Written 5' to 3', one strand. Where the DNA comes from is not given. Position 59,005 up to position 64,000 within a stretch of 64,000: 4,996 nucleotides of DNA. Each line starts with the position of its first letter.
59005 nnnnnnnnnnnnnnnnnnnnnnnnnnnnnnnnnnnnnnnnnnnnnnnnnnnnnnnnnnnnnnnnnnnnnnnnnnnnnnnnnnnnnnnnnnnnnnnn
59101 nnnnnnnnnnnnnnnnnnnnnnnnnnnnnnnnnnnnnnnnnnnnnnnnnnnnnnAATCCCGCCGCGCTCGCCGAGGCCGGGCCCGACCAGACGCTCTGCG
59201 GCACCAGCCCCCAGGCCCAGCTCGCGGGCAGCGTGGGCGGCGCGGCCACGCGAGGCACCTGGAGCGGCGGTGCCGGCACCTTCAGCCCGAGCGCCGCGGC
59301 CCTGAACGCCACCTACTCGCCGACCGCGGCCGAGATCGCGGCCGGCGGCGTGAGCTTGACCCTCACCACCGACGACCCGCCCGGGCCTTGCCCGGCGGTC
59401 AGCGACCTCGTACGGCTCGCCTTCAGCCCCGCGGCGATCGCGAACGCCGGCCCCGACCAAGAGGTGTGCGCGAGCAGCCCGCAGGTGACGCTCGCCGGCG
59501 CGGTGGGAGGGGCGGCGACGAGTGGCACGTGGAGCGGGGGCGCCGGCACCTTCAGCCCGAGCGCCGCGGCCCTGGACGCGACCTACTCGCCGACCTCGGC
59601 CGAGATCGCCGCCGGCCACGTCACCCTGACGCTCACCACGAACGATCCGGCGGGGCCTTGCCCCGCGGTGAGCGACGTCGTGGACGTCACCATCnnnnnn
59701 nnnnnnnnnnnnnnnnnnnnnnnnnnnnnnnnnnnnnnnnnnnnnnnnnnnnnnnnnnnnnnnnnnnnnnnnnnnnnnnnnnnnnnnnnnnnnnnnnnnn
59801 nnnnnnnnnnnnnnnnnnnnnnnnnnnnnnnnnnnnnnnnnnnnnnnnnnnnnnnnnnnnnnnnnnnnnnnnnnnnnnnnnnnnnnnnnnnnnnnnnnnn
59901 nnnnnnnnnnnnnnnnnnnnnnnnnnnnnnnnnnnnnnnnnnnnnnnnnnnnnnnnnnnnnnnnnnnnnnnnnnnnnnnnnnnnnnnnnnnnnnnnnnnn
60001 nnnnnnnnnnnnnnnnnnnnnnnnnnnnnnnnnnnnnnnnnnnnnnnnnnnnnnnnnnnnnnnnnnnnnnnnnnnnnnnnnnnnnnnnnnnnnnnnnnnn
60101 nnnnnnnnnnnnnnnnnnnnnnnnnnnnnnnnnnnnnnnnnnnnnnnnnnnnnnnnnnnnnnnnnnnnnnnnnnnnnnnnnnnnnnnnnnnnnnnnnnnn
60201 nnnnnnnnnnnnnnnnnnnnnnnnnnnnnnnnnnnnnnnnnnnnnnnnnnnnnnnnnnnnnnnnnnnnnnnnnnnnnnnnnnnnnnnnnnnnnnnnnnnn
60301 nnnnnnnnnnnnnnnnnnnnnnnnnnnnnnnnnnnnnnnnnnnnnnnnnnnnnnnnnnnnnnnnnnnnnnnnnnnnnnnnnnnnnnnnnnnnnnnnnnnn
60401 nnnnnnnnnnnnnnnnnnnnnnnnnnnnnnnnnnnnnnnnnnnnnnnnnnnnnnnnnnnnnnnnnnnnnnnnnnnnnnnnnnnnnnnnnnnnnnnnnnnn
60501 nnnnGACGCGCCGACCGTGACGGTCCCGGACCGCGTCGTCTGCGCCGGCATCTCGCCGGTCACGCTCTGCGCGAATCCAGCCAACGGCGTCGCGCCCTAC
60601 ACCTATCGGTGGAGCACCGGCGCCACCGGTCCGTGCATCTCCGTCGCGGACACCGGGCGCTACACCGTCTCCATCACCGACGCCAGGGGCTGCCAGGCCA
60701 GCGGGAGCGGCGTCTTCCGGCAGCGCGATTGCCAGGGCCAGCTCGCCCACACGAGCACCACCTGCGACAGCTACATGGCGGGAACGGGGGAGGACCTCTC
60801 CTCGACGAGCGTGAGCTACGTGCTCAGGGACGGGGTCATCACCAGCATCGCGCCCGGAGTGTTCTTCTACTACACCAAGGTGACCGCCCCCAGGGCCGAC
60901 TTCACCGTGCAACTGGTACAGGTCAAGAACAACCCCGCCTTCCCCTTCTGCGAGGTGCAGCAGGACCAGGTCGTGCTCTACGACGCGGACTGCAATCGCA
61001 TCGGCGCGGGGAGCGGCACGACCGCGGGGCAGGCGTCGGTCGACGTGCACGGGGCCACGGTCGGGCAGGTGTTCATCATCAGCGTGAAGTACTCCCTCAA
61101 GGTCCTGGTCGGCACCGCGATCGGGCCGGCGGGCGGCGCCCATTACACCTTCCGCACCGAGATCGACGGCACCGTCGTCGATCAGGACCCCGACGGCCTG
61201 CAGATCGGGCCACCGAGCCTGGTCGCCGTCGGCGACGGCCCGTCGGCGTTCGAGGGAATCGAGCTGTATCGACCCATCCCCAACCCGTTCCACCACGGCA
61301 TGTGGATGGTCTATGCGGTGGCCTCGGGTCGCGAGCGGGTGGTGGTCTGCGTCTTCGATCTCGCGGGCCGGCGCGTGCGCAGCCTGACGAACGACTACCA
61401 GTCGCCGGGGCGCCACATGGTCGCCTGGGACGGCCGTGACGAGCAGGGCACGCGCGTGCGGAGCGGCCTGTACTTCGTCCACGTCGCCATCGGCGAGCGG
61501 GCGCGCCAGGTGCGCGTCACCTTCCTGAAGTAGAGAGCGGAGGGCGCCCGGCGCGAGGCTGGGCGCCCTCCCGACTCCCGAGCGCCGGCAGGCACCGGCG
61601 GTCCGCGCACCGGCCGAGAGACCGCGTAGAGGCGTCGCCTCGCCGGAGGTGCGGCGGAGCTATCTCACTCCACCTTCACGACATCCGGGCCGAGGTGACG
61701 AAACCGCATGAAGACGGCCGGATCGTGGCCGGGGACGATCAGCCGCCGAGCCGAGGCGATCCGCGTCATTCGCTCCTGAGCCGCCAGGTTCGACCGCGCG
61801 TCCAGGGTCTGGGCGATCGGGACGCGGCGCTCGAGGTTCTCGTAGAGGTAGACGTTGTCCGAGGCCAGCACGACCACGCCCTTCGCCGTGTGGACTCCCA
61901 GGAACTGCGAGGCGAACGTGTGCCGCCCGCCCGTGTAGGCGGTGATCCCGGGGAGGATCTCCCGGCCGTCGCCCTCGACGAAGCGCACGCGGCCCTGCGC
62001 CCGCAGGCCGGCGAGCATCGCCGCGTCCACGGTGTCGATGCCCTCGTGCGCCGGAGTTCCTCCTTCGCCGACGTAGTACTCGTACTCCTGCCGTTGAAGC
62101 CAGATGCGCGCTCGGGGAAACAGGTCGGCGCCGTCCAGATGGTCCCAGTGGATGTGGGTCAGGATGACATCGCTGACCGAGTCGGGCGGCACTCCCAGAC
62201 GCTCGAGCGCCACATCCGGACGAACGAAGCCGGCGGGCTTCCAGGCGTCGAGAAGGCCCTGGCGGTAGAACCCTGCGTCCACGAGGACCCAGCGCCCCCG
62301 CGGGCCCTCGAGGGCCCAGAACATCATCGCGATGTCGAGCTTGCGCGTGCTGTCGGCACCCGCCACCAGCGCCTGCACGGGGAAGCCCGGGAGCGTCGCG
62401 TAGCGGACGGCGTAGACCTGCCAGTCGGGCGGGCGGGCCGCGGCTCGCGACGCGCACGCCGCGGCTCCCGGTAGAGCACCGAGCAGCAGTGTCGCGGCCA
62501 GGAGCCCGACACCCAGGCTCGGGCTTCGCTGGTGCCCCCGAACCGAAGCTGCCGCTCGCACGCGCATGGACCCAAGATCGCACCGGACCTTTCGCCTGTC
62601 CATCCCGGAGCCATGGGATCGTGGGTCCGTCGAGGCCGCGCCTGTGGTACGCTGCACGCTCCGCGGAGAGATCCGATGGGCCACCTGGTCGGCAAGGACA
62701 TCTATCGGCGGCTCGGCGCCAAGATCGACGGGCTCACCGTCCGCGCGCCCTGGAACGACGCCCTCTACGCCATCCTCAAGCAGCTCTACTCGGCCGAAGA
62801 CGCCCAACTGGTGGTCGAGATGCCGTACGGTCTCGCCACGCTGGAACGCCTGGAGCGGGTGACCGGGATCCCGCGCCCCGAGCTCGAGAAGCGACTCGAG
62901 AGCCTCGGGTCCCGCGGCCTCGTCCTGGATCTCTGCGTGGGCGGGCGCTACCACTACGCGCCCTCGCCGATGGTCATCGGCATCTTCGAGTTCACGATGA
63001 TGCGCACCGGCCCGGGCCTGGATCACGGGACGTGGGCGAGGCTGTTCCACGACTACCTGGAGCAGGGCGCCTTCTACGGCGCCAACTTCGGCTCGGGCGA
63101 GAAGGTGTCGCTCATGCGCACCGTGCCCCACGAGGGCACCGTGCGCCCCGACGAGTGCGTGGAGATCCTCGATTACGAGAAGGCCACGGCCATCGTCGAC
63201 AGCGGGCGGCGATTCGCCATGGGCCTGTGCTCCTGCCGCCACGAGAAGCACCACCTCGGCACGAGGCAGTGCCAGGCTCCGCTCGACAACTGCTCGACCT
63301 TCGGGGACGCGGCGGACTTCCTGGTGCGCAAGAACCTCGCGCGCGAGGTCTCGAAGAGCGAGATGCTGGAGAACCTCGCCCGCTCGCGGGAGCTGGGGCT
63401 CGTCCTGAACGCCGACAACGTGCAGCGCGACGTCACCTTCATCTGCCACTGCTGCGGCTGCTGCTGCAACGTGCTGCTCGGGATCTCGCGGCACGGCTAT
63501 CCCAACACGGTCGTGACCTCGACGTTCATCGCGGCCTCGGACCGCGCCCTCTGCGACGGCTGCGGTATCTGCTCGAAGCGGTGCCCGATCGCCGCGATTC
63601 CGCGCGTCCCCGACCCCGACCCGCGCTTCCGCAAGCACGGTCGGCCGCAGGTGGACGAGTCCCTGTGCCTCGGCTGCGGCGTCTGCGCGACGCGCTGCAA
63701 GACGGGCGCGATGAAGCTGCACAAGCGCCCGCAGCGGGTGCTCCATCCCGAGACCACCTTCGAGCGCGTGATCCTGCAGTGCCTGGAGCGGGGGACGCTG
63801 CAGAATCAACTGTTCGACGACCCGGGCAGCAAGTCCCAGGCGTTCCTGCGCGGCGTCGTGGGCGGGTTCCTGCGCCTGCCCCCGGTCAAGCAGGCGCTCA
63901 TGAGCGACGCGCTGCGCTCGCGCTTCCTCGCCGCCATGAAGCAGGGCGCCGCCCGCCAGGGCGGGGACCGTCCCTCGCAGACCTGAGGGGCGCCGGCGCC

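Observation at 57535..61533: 1332-aa surface protein with seven perfectly phased 270-bp tandem repeats carrying an N/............GPC motif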

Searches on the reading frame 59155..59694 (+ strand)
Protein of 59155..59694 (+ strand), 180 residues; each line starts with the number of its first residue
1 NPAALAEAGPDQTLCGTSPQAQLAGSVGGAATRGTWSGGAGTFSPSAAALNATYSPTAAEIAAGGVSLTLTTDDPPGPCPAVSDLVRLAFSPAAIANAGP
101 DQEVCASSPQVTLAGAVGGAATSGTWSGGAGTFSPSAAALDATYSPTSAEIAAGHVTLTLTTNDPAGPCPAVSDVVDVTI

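Call 44: predict_structure(alignment_id=A2)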
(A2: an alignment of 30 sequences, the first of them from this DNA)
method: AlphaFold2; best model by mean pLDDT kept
length: 180 residues; sequences in the alignment: 30
mean_pLDDT: 95.0   pTM: 0.77
mean pLDDT of the five models: 95.0, 94.0, 94.0, 93.0, 92.4
residues with pLDDT >= 90: 158; 70-90: 19; 50-70: 3; < 50: 0
segments of 3 or more residues with pLDDT < 50: none
pLDDT, mean of each block of 10 residues (from residue 1): 90 95 96 96 98 98 97 87 97 94 98 95 96 98 98 98 83 97
secondary structure, 60 per line:
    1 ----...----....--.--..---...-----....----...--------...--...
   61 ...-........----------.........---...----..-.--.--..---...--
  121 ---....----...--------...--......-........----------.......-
elements in order: E5-7 E12-15 E26-28 E34-37 E42-44 E53-55 H58-63 E65-72 E83-91 E95-97 E116-118 E124-127 E132-134 E143-145 H148-153 E155-162 E173-179

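Call 55: search_solved_structures(query=A2, max_evalue=10)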
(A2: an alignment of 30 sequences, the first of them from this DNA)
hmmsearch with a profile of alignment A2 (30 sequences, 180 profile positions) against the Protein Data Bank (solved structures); distinct sequences matched with E-value up to 10: 4.
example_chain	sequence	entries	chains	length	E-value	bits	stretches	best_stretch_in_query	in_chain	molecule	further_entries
7b5h_AA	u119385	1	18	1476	0.37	13.9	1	45-126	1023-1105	All3314 protein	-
8wfx_M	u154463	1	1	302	0.5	13.5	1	120-164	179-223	CRISPR system Cms protein Csm4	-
6nz0_Z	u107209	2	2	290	0.56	13.3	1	61-167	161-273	Dyslexia-associated protein KIAA0319-like protein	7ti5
5ie0_A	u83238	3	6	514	1.8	11.7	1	46-107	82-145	Oxalate--CoA ligase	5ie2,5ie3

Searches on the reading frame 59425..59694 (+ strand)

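Call 28: search_protein_families(library=pfam, proteins=[window:59425-59694:+], max_evalue=10)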
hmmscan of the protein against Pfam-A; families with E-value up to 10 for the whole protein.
seq(90 aa): 1 family
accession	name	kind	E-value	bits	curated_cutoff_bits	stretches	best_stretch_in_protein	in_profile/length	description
PF06438.17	HasA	-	0.033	14.3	26.3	1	25-73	36-83/206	Heme-binding protein A (HasA)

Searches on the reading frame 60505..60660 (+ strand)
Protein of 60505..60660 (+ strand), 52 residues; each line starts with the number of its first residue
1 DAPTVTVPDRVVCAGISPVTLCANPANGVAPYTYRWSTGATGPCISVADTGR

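Call 28: search_protein_families(library=pfam, proteins=[window:60505-60660:+], max_evalue=10)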
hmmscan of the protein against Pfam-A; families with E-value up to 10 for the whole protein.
window:60505-60660:+ (52 aa): 1 family
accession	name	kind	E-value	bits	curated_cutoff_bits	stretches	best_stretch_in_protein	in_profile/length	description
PF13573.12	SprB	-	0.00043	20.3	28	1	23-41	19-37/37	SprB repeat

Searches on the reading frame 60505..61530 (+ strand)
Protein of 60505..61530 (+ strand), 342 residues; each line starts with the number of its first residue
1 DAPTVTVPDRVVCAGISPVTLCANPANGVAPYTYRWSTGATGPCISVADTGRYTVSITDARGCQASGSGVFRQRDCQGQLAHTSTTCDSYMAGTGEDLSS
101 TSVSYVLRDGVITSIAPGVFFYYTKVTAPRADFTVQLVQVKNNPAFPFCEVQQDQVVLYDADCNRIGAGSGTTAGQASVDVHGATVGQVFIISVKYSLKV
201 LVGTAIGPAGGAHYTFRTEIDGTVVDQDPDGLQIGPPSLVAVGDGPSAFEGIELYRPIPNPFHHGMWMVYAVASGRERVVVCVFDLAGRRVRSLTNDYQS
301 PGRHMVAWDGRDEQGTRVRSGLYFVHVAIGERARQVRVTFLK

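Call 56: search_solved_structures(query=window:60505-61530:+, max_evalue=10)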
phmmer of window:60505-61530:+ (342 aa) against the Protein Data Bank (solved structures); distinct sequences matched with E-value up to 10: 6.
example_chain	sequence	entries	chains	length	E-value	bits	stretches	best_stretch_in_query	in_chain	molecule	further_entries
7eh9_A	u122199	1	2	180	0.0089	18.6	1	276-330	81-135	Basal-body rod modification protein FlgD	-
7bhq_A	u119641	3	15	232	0.012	18.2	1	276-330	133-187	Basal-body rod modification protein FlgD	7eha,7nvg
6i05_A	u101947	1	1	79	1.2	11.7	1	166-220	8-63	Endolytic peptidoglycan transglycosylase RlpA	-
6i09_A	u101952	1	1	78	1.2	11.6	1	167-220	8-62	Endolytic peptidoglycan transglycosylase RlpA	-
6i0a_A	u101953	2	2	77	1.2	11.6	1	167-220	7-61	Endolytic peptidoglycan transglycosylase RlpA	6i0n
5lxk_A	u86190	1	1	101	2.5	10.6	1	18-62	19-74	Decoration protein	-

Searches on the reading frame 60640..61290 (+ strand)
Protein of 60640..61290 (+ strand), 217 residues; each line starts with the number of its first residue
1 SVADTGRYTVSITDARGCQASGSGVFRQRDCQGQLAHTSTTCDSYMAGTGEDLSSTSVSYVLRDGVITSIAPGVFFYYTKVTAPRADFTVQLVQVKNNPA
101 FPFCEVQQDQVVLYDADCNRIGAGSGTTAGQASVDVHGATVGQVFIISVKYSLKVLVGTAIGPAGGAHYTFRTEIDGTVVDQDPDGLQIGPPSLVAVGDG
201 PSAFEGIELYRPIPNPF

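Call 28: search_protein_families(library=pfam, proteins=[window:60640-61290:+], max_evalue=10)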
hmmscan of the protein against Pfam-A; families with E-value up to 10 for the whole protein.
window:60640-61290:+ (217 aa): 1 family
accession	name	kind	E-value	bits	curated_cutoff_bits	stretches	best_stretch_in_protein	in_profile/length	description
PF18682.6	PilA4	-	0.71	10.8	26.8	1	25-60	16-52/83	Pilin A4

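Call 50: find_homologous_proteins(query=window:60661-61290:+)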
Query window:60661-61290:+ (210 aa): 15 proteins with E <= 0.001 among 392 candidates.
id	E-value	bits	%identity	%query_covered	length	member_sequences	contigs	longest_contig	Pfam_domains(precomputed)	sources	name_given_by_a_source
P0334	1.1e-86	308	66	99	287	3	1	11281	PF13860.13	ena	-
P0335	1.5e-85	304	65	100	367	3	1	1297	PF13860.13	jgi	jgi:hypothetical protein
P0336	2.7e-78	281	60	100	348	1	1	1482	PF13860.13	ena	-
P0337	4.5e-75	270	61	100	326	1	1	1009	PF13860.13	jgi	jgi:hypothetical protein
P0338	2.6e-74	268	57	100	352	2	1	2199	PF13860.13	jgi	jgi:hypothetical protein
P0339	1.4e-68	249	57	100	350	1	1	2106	PF18962.8,PF13860.13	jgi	jgi:hypothetical protein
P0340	9.5e-68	246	54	98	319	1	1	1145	PF13860.13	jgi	-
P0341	1.9e-58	216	62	74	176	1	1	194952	-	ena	-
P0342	3.4e-50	189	57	74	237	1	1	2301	PF13860.13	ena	-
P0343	9.1e-49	184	50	82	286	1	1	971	PF13860.13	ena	-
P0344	3.0e-44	169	57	68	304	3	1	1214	PF13860.13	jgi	jgi:hypothetical protein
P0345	1.1e-40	158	61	63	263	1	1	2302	PF13860.13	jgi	-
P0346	1.4e-39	154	50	77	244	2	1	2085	PF13585.13,PF18962.8,PF13860.13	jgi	-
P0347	3.0e-16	78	59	31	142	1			-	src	-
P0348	1.1e-15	76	37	69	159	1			-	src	-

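Call 76: search_protein_families(library=ncbifam, proteins=[P0339], max_evalue=0.01)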
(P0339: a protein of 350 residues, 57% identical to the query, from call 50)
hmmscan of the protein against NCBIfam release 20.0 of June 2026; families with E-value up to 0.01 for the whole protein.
P0339 (350 aa): 8 families
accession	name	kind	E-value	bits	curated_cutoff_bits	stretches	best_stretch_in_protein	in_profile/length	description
NF005176.1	PRK06655.1-1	equivalog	4.1e-11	43.2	230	1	274-346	86-158/197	flagellar hook assembly protein FlgD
NF033707.1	T9SS_sortase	equivalog_domain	3e-09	35.1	420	1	265-344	1001-1084/1095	type IX secretion system sortase PorU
NF009276.0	PRK12633.1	equivalog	3.6e-09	36.7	383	1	272-338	116-182/234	flagellar basal body rod modification protein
TIGR04183.1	Por_Secre_tail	domain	2.6e-08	33.7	23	1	267-345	3-68/72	T9SS type A sorting domain-containing protein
NF009452.0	PRK12812.1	equivalog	4e-05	23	258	1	281-335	148-204/289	flagellar basal body rod modification protein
NF009277.0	PRK12634.1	equivalog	9.5e-05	22.6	333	1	286-334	123-171/221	flagellar basal body rod modification protein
NF009453.0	PRK12813.1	equivalog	0.0005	19.7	264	1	275-342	114-178/223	flagellar basal body rod modification protein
NF052323.1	T9SSA_dep_M6i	equivalog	0.00069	17.7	600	1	267-342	962-1031/1043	T9SS-dependent M6-like inactivated metalloprotease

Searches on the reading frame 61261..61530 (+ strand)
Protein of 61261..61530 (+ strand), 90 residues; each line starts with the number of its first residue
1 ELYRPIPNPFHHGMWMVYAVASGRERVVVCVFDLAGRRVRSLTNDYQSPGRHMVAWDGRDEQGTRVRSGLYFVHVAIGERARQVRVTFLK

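Call 28: search_protein_families(library=pfam, proteins=[window:61261-61530:+], max_evalue=10)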
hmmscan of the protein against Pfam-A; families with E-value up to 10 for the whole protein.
window:61261-61530:+ (90 aa): 4 families
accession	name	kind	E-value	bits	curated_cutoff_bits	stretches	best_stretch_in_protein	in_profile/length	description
PF13860.13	FlgD_ig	-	8.3e-11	42.2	27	1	19-76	17-74/79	FlgD Ig-like domain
PF13585.12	CHU_C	-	0.0087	16.6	27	1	24-83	26-78/86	CHU_C Type IX secretion signal domain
PF10029.15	DUF2271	-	0.032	14.4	27.3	1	41-75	66-100/136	Predicted periplasmic protein (DUF2271)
PF18962.6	Por_Secre_tail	-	0.042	14.6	27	1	7-79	3-66/75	Secretion system C-terminal sorting domain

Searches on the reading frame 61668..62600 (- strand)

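Call 15: search_protein_families(library=pfam, proteins=[window:61668-62600:-], max_evalue=0.001)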
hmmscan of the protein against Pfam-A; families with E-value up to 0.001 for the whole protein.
window:61668-62600:- (311 aa): 2 families
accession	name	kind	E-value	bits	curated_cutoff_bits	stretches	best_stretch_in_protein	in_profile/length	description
PF00753.33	Lactamase_B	-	8.2e-14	52.4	22.7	1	100-292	13-196/196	Metallo-beta-lactamase superfamily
PF12706.13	Lactamase_B_2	-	0.00011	22.4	27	1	103-177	1-62/200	Beta-lactamase superfamily domain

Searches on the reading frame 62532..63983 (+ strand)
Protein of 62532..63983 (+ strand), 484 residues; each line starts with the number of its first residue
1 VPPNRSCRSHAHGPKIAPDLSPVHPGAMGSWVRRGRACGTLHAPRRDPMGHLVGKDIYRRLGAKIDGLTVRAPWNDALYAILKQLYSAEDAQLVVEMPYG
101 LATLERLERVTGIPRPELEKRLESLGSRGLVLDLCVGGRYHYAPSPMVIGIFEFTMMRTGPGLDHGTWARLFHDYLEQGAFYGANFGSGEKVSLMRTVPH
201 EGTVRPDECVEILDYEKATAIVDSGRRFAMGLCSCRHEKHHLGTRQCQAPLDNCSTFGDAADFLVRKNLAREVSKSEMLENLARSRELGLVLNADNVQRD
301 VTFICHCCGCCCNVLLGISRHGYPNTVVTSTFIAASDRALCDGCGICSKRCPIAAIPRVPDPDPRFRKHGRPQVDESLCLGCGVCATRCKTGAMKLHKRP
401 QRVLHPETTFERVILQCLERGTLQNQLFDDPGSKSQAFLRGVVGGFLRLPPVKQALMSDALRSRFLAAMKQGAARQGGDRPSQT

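Call 15: search_protein_families(library=pfam, proteins=[window:62532-63983:+], max_evalue=0.001)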
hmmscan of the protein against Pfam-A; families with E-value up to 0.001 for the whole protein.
window:62532-63983:+ (484 aa): 4 families
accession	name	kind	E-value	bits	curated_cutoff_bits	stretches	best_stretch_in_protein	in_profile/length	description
PF12838.12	Fer4_7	-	2.3e-08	34.8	27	1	341-393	2-52/52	4Fe-4S dicluster domain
PF12837.12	Fer4_6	-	4.5e-08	33.1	25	1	372-393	2-23/24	4Fe-4S binding domain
PF00037.32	Fer4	-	2.2e-07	30.8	21.1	1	372-394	1-23/24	4Fe-4S binding domain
PF13187.11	Fer4_9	-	3.5e-06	27.4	27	1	341-394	2-52/52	4Fe-4S dicluster domain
